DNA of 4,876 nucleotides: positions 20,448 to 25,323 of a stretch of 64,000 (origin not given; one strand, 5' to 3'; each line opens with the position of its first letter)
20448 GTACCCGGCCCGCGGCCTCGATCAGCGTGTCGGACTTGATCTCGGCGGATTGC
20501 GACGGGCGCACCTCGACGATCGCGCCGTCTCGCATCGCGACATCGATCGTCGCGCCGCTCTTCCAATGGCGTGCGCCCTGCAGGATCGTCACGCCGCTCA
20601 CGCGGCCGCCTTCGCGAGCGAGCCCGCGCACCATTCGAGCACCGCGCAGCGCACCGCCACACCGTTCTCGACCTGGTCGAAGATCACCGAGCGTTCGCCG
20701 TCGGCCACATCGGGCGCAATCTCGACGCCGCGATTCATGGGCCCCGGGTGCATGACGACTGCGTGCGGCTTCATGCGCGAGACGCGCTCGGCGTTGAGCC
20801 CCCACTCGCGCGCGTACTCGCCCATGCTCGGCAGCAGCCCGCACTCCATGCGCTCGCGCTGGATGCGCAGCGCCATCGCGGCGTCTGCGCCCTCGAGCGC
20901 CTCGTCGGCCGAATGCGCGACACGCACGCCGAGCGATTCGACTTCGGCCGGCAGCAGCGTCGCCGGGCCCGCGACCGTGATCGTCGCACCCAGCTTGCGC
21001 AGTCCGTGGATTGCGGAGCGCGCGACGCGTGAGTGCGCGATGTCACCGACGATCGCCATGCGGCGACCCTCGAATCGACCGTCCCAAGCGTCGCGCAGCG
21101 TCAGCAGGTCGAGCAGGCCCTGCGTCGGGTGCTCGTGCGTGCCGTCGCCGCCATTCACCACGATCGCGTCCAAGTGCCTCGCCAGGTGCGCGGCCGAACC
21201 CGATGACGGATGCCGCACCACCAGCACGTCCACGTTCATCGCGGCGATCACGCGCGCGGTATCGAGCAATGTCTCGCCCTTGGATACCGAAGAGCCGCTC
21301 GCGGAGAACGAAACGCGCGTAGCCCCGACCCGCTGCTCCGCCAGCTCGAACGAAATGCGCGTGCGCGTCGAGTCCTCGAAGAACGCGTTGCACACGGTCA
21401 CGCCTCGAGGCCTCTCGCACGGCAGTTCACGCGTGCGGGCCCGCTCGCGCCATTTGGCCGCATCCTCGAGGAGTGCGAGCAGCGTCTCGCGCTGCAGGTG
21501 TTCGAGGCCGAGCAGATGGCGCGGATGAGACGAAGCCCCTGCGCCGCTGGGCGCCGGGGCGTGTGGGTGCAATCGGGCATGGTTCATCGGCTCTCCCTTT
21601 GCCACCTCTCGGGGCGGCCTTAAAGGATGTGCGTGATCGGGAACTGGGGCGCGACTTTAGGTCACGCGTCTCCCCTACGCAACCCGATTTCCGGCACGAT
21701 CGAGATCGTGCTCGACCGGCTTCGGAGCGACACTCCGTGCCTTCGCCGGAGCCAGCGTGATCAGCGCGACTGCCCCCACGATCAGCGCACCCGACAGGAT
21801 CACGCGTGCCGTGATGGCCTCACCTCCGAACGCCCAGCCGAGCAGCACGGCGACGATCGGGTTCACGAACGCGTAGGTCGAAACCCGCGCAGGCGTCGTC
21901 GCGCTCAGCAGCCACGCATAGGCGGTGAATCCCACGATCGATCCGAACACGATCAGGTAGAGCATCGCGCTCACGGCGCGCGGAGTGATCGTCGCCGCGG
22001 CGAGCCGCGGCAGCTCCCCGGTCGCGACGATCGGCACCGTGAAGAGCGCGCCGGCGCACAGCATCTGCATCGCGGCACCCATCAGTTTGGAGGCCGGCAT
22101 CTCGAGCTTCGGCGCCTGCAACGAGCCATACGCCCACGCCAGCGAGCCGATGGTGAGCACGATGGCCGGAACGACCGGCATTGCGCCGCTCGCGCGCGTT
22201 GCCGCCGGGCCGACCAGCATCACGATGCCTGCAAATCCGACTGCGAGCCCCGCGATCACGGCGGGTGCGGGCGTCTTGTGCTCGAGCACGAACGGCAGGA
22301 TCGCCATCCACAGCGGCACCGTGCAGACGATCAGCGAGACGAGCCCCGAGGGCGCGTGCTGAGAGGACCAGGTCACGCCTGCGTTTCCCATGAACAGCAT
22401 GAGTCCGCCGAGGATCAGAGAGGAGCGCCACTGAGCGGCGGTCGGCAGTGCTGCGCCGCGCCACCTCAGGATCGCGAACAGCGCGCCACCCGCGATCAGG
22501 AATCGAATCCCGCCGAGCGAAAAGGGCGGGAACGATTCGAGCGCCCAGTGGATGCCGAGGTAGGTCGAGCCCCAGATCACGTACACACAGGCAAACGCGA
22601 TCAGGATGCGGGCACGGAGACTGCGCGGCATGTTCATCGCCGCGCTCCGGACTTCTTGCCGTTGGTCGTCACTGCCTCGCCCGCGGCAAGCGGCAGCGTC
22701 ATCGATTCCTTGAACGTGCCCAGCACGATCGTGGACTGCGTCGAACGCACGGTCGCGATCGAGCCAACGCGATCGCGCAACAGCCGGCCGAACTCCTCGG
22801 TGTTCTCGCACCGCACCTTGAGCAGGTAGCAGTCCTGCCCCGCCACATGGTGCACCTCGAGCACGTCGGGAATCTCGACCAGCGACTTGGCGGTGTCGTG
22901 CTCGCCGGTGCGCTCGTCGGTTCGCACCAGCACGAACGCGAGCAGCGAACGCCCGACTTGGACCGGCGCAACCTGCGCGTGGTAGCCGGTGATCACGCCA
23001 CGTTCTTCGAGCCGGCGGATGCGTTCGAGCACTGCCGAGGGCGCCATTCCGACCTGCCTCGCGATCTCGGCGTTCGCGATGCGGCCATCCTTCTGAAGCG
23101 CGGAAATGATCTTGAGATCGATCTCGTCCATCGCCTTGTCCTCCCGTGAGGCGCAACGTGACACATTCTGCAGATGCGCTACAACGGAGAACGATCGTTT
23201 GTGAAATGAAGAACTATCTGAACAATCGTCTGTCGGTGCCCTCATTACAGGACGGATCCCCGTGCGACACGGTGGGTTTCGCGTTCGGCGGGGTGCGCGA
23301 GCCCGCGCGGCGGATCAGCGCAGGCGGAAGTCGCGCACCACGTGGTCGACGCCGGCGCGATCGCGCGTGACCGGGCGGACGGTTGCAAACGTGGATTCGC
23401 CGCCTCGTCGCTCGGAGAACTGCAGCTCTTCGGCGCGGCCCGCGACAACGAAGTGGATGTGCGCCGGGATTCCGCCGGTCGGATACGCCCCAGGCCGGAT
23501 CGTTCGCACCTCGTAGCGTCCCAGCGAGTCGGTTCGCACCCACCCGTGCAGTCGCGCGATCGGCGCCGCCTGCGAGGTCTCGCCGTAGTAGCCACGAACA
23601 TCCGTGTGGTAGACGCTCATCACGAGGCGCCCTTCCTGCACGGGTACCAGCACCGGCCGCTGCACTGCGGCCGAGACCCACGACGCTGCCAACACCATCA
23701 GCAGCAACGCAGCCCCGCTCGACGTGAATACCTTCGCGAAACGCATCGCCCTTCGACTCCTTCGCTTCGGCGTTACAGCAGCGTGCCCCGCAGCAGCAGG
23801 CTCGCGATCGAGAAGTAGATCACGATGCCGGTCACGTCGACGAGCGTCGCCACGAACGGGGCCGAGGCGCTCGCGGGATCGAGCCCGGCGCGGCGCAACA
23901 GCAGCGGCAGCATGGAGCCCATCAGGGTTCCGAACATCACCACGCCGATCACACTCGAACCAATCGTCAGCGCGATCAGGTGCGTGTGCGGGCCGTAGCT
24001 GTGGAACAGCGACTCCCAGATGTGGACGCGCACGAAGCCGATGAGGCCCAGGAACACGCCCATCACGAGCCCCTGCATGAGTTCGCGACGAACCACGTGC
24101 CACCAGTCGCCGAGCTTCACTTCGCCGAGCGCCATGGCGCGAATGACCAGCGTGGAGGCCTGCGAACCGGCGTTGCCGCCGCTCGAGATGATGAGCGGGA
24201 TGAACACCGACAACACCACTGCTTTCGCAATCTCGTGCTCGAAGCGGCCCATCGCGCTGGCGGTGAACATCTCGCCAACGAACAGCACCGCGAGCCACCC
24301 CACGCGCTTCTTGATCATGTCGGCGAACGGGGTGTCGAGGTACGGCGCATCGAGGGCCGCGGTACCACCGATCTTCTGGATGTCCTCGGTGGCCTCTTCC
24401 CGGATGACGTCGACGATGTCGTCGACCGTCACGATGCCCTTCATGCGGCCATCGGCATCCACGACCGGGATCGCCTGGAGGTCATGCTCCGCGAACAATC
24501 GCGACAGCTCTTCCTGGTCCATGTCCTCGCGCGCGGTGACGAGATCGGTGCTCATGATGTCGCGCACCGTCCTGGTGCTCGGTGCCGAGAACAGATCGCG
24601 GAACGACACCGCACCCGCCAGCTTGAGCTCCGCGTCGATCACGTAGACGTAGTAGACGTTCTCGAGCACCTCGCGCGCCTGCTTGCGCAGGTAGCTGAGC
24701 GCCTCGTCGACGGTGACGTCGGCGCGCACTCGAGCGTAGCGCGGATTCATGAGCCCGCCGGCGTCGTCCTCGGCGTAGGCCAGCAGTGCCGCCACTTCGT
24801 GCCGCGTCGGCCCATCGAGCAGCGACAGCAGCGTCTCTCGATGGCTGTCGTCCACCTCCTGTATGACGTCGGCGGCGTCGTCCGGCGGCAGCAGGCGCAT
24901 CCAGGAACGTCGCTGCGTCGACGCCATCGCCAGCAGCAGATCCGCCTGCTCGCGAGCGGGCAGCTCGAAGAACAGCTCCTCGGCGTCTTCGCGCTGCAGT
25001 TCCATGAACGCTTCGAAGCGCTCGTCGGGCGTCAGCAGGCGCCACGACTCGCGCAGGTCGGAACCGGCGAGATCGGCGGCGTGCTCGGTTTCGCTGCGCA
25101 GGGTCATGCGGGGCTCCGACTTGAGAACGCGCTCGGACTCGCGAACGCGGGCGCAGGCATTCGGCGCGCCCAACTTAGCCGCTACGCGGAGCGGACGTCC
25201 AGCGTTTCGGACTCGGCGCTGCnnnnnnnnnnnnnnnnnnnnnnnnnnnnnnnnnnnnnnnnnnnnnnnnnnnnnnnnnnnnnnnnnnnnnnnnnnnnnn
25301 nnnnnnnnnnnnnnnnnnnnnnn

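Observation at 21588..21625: PyrR-binding RNA motif over the pyrB RBS, with pyrR encoded 6 kb away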

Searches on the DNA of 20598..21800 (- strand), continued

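Call 59: search_with_rna_model(model_id=R1, sources=[L054, L055], max_evalue=1, show_alignments=2)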
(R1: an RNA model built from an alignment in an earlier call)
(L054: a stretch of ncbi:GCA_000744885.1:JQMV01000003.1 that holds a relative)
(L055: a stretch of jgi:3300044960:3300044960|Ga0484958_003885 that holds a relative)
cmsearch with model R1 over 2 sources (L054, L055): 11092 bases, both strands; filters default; matches with E-value up to 1: 4.
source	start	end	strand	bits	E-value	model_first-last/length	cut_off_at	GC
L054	2387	2422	+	44.4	3.3e-10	1-36/36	no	0.67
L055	2362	2397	+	37.3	2.5e-08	1-36/36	no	0.58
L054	285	316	+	13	0.067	1-36/36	no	0.75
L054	3659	3673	+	8.8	0.9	1-36/36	no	0.87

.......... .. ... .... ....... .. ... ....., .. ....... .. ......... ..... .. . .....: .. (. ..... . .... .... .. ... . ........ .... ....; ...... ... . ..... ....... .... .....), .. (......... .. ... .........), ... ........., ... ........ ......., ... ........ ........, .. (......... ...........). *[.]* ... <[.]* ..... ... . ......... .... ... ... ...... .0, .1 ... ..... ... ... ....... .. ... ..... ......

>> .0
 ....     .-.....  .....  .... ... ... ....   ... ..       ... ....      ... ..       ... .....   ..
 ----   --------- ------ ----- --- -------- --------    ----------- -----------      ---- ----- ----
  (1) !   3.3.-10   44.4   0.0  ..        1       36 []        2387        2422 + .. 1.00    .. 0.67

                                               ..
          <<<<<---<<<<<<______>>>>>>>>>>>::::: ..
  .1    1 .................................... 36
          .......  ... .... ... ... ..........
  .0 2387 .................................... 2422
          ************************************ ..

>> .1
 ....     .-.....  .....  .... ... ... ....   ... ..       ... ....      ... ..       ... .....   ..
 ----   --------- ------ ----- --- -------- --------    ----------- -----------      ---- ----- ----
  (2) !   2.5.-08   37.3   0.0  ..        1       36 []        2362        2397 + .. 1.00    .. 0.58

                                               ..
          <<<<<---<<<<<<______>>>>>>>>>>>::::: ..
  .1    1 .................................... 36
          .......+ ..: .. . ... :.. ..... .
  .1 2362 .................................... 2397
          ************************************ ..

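Call 62: build_rna_model(alignment_id=A6, structure=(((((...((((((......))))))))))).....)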
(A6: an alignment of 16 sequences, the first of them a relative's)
Model R2 built from alignment A6 (16 sequences, 36 columns); structure: as given.
model positions 36; base pairs 11; branch points 0; effective number of sequences 16; information 1.248 bits per position. Calibrated on 0.2 Mb of random sequence (short: E-values are rough).
structure used (alignment columns):
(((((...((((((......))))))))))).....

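Call 63: search_with_rna_model(model_id=R2, source=window, filters=off, max_evalue=10, show_alignments=1)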
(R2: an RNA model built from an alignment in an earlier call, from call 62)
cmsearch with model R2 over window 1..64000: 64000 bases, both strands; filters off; matches with E-value up to 10: 4.
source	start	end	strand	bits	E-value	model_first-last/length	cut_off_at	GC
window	21591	21626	-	51.1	2.4e-10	1-36/36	no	0.64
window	18355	18373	+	11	1.5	8-26/36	no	0.63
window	16284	16312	-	8.5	6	1-36/36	no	0.59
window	14312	14327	-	7.7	9.5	7-26/36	no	0.88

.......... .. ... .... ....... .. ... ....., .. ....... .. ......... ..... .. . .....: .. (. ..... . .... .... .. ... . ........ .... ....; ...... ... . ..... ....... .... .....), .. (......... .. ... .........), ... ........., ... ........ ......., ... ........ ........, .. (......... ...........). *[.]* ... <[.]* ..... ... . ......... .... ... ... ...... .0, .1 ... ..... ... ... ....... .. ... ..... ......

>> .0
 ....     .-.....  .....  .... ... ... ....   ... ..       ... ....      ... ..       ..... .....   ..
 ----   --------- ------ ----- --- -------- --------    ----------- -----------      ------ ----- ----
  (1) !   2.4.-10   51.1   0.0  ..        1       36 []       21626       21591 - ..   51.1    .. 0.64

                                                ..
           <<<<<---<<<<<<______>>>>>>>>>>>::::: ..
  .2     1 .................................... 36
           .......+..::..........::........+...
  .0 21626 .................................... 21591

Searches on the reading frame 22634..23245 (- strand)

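Call 49: search_protein_families(library=pfam, proteins=[window:22634-23245:-], max_evalue=0.01)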
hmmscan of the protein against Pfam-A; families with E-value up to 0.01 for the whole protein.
window:22634-23245:- (203 aa): 13 families
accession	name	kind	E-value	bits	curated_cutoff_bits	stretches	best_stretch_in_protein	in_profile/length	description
PF13412.12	HTH_24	-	3.7e-19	68.5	21.9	1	39-86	1-48/48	Winged helix-turn-helix DNA-binding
PF13404.12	HTH_AsnC-type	-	4.3e-19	68.5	27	1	39-80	1-42/42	AsnC-type helix-turn-helix domain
PF01037.27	AsnC_trans_reg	-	1.2e-17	64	25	1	105-176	1-72/73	Lrp/AsnC ligand binding domain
PF22451.2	NirdL-like_HTH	-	1.6e-05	24.9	27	1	59-85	20-46/47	Siroheme decarboxylase NirDL-like HTH domain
PF09339.16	HTH_IclR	-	0.00011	22.3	22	1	44-85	6-48/52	IclR helix-turn-helix domain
PF01047.28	MarR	-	0.00025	21.3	24.6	1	45-86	7-48/59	MarR family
PF22482.2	AsnC_trans_reg_3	-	0.00031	21.2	24.4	1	117-179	26-87/95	PF0864 C-terminal dimeric alpha+beta barrel domain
PF01022.26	HTH_5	-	0.00035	20.8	22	1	44-85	5-45/47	Bacterial regulatory protein, arsR family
PF00126.33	HTH_1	-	0.0013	19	26.6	0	44-82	4-40/60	Bacterial regulatory helix-turn-helix protein, lysR family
PF01726.22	LexA_DNA_bind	-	0.0015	18.8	23.7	1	59-86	29-57/65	LexA DNA binding domain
PF25212.1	HVO_A0114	-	0.0019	18.4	27.6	1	38-86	19-67/84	HVO_A0114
PF12840.13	HTH_20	-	0.0022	18.4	27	1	44-86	7-49/51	Helix-turn-helix domain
PF24034.1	DUF7343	-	0.0039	17.5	27.6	0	46-86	8-49/62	Domain of unknown function (DUF7343)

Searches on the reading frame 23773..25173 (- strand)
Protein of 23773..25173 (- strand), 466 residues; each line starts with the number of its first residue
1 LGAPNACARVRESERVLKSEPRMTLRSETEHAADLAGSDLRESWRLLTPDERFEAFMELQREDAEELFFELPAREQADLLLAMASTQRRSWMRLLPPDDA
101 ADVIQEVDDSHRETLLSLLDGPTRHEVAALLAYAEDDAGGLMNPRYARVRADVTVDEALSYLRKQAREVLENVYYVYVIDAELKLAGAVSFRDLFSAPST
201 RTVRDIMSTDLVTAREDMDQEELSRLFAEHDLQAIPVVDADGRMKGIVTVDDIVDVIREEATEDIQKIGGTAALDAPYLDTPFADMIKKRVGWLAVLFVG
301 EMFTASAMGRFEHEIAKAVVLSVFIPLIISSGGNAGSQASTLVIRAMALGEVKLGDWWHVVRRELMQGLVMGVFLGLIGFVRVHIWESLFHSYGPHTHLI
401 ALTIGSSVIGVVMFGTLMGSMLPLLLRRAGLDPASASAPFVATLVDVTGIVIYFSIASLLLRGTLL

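Call 7: search_protein_families(library=pfam, proteins=[window:23773-25173:-])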
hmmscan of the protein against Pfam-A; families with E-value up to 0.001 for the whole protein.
window:23773-25173:- (466 aa): 3 families
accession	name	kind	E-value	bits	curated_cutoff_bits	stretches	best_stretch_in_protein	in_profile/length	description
PF01769.21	MgtE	-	3e-37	128.1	27.6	1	325-456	1-125/125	Divalent cation transporter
PF00571.33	CBS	-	7.4e-21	74.7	24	1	203-258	1-56/57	CBS domain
PF03448.22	MgtE_N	-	1.7e-15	57.8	25.9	1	39-136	5-102/102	MgtE intracellular N domain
